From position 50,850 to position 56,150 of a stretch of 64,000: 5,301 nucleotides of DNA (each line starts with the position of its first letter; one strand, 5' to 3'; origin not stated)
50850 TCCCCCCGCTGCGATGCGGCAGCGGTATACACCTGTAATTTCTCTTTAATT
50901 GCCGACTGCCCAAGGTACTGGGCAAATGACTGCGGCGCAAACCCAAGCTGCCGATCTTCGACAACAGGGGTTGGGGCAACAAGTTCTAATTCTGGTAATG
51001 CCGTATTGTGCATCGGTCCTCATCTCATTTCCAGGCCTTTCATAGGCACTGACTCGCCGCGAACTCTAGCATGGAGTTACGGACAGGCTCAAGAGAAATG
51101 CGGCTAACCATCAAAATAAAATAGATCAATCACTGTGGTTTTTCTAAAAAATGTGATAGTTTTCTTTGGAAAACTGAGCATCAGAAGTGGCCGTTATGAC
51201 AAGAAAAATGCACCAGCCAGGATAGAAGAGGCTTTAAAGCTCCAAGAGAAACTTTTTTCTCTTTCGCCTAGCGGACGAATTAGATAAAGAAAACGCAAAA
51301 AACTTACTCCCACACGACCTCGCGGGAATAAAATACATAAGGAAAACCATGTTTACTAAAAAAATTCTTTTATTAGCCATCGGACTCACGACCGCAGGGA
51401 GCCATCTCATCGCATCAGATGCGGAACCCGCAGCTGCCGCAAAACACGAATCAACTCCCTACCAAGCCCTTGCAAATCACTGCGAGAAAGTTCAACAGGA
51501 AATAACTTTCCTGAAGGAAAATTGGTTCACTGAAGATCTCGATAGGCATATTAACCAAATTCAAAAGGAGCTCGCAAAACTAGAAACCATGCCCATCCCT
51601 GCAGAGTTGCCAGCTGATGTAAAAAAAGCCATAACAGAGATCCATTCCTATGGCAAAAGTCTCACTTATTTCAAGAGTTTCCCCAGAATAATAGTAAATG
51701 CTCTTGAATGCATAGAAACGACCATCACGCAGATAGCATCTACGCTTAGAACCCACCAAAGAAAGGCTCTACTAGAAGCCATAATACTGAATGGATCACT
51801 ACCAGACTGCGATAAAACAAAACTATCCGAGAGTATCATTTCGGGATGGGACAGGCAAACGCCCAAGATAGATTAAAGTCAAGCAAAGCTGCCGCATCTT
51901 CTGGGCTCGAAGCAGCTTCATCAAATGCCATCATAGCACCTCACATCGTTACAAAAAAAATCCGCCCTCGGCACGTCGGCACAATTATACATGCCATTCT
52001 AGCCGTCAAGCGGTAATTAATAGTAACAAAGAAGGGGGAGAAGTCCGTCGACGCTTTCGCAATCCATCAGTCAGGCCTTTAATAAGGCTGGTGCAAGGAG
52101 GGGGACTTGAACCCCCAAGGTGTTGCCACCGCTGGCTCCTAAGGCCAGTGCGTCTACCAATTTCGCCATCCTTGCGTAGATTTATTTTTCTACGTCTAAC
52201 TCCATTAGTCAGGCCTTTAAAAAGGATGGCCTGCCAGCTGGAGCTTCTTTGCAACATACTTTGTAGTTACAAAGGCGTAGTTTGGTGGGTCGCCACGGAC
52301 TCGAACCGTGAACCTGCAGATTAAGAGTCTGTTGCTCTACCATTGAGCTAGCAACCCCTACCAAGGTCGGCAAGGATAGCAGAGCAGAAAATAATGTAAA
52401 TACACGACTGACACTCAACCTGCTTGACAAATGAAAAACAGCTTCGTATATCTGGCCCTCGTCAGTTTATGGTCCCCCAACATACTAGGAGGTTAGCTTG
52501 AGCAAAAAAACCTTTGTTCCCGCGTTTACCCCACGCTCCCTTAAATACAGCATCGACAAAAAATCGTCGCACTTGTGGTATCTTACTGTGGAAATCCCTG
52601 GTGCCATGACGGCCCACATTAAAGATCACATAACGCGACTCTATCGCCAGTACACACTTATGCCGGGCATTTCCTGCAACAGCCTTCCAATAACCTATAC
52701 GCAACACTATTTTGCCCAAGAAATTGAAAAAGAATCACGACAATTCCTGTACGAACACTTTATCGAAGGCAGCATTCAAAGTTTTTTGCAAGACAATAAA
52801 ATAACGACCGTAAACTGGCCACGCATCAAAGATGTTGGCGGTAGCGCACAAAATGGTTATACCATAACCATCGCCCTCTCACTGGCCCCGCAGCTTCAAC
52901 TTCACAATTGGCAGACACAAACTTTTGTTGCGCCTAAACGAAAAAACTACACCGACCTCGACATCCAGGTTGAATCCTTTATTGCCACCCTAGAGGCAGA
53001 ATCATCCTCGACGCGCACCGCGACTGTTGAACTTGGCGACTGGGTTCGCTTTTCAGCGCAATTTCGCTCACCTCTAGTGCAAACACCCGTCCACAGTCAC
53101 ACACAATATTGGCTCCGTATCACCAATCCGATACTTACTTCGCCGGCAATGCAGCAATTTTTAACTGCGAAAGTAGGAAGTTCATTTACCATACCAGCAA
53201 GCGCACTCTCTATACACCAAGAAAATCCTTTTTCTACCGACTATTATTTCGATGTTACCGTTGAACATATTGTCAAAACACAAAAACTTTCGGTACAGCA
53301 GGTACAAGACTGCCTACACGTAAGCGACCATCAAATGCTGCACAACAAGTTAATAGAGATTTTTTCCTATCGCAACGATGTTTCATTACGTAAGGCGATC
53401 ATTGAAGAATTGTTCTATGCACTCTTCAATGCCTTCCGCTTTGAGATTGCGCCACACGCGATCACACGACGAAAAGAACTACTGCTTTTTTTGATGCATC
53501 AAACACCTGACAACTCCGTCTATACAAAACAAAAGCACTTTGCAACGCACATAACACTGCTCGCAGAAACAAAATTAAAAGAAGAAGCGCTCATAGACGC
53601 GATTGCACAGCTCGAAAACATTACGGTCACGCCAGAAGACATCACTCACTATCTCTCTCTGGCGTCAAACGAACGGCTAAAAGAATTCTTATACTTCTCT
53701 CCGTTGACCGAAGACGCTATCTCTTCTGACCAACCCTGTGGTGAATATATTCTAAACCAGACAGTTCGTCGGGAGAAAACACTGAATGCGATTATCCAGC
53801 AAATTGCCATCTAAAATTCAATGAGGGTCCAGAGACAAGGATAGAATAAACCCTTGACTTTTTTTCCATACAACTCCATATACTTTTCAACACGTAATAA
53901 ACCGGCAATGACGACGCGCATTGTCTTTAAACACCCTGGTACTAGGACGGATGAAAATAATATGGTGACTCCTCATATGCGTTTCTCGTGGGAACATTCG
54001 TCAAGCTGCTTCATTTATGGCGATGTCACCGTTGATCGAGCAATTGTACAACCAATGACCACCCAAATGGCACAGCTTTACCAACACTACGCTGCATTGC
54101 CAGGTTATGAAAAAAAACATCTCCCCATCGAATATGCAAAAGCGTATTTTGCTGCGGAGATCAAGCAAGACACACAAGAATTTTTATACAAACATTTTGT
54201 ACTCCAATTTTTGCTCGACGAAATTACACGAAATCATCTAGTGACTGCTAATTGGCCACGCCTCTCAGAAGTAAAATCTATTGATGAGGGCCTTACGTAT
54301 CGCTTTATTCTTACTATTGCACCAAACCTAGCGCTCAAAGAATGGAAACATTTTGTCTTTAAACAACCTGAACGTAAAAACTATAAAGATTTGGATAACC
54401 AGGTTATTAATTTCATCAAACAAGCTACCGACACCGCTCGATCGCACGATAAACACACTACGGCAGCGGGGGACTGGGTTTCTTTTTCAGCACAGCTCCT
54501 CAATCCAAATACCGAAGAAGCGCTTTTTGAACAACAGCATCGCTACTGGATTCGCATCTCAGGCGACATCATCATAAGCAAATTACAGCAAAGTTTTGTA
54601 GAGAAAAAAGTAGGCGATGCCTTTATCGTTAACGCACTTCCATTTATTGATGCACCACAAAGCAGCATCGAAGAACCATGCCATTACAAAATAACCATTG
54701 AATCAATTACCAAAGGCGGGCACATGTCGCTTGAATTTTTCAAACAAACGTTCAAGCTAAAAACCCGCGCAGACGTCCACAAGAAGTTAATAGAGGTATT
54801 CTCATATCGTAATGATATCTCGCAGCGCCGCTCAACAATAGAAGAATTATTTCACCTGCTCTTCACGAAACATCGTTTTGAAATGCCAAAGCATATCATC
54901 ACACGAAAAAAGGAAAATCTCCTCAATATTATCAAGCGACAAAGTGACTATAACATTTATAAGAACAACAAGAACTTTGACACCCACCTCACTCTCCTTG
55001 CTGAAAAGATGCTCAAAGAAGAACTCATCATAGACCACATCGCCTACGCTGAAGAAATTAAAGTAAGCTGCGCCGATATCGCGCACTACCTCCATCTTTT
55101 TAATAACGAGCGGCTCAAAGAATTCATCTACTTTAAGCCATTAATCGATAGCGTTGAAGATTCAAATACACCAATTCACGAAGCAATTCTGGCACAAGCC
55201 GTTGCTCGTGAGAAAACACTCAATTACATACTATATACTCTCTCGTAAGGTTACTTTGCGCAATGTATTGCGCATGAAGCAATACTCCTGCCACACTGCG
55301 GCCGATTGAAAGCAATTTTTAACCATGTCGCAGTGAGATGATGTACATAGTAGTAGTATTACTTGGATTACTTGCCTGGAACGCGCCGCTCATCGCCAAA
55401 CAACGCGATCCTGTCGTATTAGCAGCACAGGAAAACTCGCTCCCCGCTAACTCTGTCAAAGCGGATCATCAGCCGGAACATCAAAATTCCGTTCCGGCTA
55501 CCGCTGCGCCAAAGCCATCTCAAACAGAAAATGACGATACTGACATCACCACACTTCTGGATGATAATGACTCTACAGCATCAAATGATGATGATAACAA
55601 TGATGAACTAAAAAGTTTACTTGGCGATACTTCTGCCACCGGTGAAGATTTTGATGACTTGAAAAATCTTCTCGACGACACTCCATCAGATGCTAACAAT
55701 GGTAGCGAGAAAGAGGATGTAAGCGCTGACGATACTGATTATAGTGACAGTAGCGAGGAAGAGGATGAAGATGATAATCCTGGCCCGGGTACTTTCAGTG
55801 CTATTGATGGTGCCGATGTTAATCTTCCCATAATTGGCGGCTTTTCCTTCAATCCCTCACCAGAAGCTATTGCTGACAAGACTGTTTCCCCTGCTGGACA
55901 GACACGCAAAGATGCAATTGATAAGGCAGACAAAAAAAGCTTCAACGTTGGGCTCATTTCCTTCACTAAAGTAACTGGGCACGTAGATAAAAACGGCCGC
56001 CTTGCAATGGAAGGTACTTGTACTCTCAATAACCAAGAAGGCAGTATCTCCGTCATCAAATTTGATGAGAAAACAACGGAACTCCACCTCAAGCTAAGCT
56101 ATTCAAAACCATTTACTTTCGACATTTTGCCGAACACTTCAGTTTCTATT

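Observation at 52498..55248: Tandem, highly divergent trigger-factor paralogues directly upstream of two giant secreted proteins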

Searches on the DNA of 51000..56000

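Call 86: search_rna_families(source=window, start=51000, end=56000, threshold=evalue, max_evalue=0.1)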
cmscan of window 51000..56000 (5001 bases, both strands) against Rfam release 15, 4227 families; matches with E-value up to 0.1: 3.
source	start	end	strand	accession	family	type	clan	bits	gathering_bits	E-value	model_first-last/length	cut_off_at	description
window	52286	52357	-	RF00005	tRNA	Gene; tRNA;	CL00001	67.4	29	1.2e-13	1-71/71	no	tRNA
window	52092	52175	-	RF00005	tRNA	Gene; tRNA;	CL00001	58.6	29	3.4e-11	1-71/71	no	tRNA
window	52285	52357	+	RF04354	Plastid-ycf2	Cis-reg;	-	24.8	65.7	0.073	1-75/75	no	Plastid-ycf2 5UTR RNA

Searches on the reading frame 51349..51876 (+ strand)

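Call 17: search_protein_families(library=pfam, proteins=[window:51349-51876:+], max_evalue=0.001)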
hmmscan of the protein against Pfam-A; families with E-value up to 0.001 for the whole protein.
window:51349-51876:+ (175 aa): 0 families

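Call 73: search_protein_families(library=pfam, proteins=[window:51349-51876:+], max_evalue=0.01)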
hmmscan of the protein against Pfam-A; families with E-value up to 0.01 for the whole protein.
window:51349-51876:+ (175 aa): 1 family
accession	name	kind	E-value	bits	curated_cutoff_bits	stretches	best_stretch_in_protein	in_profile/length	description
PF14182.11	YgaB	-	0.0068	17.2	27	0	39-81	20-62/77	YgaB-like protein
